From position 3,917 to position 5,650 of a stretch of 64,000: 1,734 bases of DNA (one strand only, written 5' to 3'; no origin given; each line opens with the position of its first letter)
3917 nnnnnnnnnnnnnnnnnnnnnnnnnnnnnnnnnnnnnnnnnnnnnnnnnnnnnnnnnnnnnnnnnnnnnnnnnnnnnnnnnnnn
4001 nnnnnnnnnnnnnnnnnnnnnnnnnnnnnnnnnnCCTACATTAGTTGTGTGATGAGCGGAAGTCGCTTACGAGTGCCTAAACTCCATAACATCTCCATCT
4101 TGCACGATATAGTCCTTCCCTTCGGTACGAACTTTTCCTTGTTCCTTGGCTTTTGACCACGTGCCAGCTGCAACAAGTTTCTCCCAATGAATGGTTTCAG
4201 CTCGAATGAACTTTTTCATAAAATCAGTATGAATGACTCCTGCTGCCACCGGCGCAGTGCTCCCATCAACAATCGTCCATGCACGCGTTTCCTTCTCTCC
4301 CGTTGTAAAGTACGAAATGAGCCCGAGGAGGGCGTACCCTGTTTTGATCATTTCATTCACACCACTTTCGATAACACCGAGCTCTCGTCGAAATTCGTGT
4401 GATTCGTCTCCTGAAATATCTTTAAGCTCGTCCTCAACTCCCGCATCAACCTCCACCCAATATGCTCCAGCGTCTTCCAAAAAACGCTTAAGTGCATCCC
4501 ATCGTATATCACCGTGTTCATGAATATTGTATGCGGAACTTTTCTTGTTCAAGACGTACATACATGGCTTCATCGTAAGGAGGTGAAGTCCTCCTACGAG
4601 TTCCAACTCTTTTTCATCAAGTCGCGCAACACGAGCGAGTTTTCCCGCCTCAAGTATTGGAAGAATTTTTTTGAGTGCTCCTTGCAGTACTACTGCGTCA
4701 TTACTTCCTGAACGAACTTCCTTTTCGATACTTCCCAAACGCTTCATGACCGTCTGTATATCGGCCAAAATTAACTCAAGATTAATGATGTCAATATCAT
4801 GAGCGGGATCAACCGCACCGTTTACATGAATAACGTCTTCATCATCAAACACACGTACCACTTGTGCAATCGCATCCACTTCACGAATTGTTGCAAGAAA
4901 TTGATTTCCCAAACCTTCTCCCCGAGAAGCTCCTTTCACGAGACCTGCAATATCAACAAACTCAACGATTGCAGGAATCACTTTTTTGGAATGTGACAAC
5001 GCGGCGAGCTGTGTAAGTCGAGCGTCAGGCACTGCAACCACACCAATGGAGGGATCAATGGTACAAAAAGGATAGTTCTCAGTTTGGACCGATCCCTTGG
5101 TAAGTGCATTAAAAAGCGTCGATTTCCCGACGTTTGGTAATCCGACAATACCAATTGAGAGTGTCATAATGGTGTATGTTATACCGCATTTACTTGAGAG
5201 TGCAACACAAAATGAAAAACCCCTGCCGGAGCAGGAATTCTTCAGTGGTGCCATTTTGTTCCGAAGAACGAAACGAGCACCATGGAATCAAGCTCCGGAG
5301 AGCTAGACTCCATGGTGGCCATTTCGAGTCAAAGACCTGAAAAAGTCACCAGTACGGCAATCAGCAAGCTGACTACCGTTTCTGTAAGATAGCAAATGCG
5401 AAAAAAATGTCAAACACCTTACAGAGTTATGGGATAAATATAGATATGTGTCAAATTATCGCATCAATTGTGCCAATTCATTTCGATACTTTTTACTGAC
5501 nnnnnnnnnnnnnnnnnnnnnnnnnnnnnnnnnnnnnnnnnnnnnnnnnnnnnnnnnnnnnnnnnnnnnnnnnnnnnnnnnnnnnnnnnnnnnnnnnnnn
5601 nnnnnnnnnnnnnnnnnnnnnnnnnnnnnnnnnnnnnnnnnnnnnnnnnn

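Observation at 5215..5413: Orphan promoter, ~165-nt highly structured transcript and intrinsic terminator immediately upstream of ychF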

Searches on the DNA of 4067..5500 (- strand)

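Call 6: search_rna_families(source=window, start=5100, end=5500, threshold=evalue, max_evalue=10, show_alignments=3)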
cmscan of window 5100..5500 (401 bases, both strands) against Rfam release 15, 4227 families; matches with E-value up to 10: 4.
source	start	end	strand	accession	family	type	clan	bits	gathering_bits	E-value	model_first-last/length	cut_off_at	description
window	5215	5329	-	RF01400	istR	Gene; antitoxin;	-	22.9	45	0.016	1-130/130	no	istR Hfq binding RNA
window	5208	5300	-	RF01772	rnk_pseudo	Cis-reg; leader;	-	19.5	55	0.57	1-108/108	no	Pseudomonas rnk leader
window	5275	5319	-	RF03919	mir-1540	Gene; miRNA;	-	17.2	90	0.76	1-59/59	no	mir-1540 microRNA precursor family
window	5267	5331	-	RF04079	MIR161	Gene; miRNA;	-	13.2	90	8.2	1-136/136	no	MIR161 microRNA precursor family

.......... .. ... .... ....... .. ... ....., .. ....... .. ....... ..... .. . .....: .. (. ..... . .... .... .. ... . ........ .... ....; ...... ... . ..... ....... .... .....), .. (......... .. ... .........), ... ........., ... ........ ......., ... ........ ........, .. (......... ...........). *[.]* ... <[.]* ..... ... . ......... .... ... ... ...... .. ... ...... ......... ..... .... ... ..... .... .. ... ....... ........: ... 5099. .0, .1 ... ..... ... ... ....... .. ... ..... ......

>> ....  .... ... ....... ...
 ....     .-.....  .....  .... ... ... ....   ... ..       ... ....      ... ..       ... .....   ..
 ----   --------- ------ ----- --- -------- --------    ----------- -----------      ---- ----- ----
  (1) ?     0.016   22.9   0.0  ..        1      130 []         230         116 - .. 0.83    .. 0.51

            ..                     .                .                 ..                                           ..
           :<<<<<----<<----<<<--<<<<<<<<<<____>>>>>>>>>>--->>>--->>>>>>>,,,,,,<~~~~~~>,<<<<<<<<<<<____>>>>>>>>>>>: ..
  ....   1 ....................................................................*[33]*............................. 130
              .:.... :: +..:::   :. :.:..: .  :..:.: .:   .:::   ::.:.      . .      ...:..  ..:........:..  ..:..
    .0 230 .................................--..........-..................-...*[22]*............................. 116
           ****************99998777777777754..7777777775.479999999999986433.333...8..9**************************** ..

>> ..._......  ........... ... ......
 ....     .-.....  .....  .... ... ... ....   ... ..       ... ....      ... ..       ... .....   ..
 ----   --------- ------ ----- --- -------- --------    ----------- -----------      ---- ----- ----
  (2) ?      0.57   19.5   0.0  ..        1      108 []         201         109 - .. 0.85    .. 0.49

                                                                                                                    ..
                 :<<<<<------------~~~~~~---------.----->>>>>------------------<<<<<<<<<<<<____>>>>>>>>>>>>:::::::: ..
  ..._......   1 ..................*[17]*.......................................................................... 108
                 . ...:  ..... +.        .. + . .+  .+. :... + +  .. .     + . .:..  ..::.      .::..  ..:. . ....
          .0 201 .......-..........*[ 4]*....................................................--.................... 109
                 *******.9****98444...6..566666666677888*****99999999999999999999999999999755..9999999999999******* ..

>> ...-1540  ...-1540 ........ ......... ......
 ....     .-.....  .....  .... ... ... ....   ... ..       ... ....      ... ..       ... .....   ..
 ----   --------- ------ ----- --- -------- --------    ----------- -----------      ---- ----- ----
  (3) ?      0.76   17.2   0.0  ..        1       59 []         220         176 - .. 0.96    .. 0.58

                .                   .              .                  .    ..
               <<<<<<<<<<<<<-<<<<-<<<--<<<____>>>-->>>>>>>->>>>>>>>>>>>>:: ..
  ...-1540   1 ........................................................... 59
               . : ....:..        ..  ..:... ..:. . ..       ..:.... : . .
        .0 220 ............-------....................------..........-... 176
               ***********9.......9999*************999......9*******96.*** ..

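Call 48: build_rna_model(alignment_id=A1, structure=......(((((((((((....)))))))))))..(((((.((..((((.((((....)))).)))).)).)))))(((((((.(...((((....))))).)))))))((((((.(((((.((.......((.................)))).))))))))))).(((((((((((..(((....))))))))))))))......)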
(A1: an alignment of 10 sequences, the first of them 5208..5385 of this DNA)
Model R1 built from alignment A1 (10 sequences, 206 columns); structure: as given.
model positions 178; base pairs 67; branch points 4; effective number of sequences 1.13; information 0.59 bits per position. Calibrated on 0.2 Mb of random sequence (short: E-values are rough).
structure used (alignment columns):
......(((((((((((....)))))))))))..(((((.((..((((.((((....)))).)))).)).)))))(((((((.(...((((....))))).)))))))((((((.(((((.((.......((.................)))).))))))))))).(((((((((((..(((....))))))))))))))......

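Call 50: search_with_rna_model(model_id=R1, sources=[window, L001, L002, L003, L004, L005, L006, L007, L008, L009, L010, L011, L012, L013, L014, L015, L016, L017, L018, L019, L020, L021, L022, L023, L024, L025, L026, L027, L028, L029, L030, L031, L032, L033, L034, L035, L036, L037, L038, L039, L040, L041, L042, L043, L044, L045, L046, L047, L048, L049, L050, L051, L052, L053, L054, L055, L056, L057, L058, L059, L060, L061, L062, L063, L064, L065, L066, L067, L068, L069, L070, L071, L072, L073, L074, L075, L076, L077, L078, L079, L080, L083, L084, L085, L086, L087, L088, L089, L090, L091, L092, L093, L094, L095, L096, L097, L098, L099, L100, L101], max_evalue=10)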
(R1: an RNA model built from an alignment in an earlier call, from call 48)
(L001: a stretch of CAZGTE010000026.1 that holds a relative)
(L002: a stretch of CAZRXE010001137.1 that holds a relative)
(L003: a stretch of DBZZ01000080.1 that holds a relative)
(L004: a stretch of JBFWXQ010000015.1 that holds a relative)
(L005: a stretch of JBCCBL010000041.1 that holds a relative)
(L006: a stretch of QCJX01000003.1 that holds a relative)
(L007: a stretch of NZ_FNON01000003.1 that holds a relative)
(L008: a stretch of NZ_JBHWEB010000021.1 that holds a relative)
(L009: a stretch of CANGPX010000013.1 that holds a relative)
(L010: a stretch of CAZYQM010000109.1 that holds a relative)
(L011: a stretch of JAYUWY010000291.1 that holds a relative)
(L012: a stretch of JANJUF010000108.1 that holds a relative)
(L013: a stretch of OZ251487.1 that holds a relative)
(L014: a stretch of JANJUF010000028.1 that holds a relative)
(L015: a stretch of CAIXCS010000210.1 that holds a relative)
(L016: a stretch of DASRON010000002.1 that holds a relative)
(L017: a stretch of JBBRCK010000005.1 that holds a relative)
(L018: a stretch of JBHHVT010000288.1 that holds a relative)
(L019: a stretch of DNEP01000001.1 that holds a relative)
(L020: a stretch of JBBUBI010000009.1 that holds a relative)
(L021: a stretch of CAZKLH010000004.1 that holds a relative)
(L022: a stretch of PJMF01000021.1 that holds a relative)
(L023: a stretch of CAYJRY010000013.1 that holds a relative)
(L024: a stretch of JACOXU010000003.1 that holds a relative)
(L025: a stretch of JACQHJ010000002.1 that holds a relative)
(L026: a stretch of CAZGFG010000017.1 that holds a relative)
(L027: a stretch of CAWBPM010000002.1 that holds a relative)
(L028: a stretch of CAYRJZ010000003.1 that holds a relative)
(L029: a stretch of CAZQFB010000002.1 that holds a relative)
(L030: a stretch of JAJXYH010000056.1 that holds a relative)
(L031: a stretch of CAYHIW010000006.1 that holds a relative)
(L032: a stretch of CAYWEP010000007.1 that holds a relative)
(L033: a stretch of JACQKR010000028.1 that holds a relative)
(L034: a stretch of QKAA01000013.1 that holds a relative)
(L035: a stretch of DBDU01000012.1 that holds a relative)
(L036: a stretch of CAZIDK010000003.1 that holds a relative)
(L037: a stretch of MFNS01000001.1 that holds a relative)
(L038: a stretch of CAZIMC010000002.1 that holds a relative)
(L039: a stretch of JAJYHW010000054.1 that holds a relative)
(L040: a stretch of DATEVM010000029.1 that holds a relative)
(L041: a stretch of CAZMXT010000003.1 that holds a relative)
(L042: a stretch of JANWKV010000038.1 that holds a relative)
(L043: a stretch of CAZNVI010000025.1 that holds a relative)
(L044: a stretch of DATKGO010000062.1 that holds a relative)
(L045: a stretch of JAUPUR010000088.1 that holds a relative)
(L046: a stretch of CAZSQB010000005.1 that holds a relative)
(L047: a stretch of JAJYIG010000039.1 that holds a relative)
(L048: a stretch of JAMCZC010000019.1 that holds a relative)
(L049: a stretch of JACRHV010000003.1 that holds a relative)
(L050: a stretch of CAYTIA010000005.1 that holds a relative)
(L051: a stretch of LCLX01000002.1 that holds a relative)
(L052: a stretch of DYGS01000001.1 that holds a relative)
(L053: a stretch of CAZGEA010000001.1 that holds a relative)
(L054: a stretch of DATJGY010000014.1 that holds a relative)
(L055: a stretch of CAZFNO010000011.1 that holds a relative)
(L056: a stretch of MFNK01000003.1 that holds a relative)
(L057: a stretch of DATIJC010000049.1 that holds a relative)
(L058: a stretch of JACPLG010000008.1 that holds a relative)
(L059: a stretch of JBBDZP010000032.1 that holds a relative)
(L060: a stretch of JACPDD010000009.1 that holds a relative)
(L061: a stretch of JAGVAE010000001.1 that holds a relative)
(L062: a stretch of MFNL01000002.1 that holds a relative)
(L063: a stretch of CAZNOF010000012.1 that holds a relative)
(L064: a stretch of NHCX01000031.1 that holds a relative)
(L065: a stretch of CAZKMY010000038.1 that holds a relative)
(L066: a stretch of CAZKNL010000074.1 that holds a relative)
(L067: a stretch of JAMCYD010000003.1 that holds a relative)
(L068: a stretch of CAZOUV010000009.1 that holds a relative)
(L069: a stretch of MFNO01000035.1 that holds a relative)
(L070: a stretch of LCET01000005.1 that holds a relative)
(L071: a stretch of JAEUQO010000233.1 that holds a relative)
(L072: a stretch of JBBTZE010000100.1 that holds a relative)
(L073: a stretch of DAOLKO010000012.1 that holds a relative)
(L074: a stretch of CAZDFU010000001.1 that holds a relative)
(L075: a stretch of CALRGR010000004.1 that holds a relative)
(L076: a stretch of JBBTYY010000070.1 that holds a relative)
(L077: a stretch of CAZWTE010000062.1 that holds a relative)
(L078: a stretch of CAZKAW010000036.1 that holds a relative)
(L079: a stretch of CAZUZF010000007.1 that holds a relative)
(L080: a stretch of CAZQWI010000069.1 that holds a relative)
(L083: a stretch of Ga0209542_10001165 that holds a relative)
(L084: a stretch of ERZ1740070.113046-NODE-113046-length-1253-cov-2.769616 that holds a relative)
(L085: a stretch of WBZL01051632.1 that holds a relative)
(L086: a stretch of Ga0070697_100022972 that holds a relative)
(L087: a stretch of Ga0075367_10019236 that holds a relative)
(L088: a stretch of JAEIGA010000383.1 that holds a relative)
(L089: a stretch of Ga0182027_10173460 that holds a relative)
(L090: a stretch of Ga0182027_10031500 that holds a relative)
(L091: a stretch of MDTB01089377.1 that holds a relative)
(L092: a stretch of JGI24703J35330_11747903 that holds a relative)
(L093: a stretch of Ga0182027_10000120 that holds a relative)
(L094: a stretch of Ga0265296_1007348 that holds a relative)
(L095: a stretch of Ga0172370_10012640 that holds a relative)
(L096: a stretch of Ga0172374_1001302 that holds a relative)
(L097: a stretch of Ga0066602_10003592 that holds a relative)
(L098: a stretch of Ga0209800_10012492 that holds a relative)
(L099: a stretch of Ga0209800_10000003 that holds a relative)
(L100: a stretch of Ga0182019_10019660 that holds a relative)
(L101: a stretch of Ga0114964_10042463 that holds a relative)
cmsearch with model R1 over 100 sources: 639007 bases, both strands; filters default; matches with E-value up to 10: 5.
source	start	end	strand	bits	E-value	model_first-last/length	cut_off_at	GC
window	5208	5385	-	193.9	1.3e-55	1-178/178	no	0.49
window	5225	5386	+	42.3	3.3e-10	1-178/178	no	0.5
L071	3060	3081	-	7.6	7.7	147-168/178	no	0.68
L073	3060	3081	-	7.6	7.7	147-168/178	no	0.68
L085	1373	1394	-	7.6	7.7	147-168/178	no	0.68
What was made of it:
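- On Independent bacterial small non-coding RNA gene: The model scores 193.9 against 42.3 bits on the two strands (call 50).
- The covariance model scores 193.9 bits on this strand and 42.3 on the other (call 50).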
